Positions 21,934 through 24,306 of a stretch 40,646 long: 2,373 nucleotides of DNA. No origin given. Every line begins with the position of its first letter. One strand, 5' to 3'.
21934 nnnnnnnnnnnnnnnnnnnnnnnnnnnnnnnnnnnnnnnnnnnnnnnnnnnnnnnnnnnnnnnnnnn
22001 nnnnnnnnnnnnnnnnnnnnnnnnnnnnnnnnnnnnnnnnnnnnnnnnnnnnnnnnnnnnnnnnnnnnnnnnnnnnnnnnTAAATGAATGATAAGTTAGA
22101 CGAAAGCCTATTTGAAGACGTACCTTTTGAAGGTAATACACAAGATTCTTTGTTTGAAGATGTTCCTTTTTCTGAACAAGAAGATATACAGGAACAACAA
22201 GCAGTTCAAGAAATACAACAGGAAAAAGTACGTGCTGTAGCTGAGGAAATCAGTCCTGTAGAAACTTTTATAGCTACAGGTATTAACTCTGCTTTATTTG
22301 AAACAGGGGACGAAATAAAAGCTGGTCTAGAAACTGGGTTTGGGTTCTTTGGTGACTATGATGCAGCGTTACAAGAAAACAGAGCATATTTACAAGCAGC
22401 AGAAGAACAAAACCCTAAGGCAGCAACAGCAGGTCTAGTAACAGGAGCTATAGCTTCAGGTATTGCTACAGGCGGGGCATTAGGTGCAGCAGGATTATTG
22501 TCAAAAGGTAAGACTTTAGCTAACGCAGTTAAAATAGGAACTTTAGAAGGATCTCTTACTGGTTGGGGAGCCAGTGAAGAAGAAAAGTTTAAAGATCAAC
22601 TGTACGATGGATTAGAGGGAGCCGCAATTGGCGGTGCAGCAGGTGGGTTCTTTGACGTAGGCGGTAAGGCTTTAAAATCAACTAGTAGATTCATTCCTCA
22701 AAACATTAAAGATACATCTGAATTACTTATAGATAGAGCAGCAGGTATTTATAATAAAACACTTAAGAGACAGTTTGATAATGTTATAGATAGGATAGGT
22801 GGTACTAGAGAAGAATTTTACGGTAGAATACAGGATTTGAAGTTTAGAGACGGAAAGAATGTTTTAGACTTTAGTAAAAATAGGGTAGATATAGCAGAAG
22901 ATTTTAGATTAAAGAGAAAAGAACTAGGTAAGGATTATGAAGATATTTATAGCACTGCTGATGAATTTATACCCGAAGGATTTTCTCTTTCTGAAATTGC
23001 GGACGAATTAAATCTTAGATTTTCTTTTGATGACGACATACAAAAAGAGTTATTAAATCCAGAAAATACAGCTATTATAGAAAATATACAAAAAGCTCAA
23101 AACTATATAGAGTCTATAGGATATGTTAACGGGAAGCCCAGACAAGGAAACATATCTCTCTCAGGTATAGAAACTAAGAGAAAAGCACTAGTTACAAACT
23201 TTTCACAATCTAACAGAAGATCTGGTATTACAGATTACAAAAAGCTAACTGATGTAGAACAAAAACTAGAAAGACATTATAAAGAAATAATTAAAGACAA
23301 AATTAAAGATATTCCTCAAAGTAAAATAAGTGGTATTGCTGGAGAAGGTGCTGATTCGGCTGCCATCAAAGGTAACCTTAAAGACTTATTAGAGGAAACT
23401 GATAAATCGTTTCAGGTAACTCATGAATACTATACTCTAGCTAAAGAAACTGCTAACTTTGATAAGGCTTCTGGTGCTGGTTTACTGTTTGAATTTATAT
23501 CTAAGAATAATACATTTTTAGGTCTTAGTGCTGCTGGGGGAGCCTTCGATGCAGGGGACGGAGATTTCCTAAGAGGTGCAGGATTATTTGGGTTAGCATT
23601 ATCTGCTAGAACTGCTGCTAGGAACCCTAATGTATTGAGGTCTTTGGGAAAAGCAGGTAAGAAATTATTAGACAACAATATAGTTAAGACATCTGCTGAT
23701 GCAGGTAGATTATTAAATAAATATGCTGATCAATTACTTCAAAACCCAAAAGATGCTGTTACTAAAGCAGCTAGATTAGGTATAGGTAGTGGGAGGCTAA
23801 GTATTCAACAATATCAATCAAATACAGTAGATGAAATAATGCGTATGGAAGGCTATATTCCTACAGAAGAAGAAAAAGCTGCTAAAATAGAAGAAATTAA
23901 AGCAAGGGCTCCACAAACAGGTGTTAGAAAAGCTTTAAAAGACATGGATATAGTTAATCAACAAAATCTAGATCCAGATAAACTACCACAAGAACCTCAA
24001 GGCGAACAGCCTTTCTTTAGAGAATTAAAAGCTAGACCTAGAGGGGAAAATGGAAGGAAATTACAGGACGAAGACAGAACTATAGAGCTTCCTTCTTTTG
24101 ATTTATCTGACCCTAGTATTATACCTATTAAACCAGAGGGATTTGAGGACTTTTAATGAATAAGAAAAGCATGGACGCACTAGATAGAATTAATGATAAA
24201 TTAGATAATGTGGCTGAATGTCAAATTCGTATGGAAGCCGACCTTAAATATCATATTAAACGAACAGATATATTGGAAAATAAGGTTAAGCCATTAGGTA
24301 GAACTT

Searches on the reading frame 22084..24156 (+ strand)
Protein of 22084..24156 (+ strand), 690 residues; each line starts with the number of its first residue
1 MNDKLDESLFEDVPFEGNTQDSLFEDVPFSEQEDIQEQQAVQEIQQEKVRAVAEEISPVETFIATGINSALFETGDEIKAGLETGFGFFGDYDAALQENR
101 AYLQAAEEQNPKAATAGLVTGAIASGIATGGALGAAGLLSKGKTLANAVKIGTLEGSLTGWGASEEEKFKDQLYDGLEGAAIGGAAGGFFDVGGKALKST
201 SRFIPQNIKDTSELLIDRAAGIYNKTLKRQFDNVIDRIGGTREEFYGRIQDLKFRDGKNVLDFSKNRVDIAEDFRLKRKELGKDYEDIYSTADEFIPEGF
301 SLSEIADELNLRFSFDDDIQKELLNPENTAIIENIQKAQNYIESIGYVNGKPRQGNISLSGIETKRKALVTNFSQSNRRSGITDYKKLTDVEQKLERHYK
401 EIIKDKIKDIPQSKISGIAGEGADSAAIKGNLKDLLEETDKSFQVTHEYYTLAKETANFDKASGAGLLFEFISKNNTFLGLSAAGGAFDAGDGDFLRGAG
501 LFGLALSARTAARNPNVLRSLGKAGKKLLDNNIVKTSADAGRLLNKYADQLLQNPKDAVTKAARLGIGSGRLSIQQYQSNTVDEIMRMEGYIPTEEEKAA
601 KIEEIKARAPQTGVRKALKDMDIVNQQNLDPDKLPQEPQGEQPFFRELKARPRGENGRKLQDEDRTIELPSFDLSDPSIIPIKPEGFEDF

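Call 57: search_protein_families(library=phrogs, proteins=[window:22084-24156:+], max_evalue=0.001)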
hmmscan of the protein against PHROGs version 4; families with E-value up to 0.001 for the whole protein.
window:22084-24156:+ (690 aa): 1 family
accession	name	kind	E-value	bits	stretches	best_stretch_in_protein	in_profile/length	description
phrog_5880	-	unknown function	3.5e-15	56.7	1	46-209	41-212/661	-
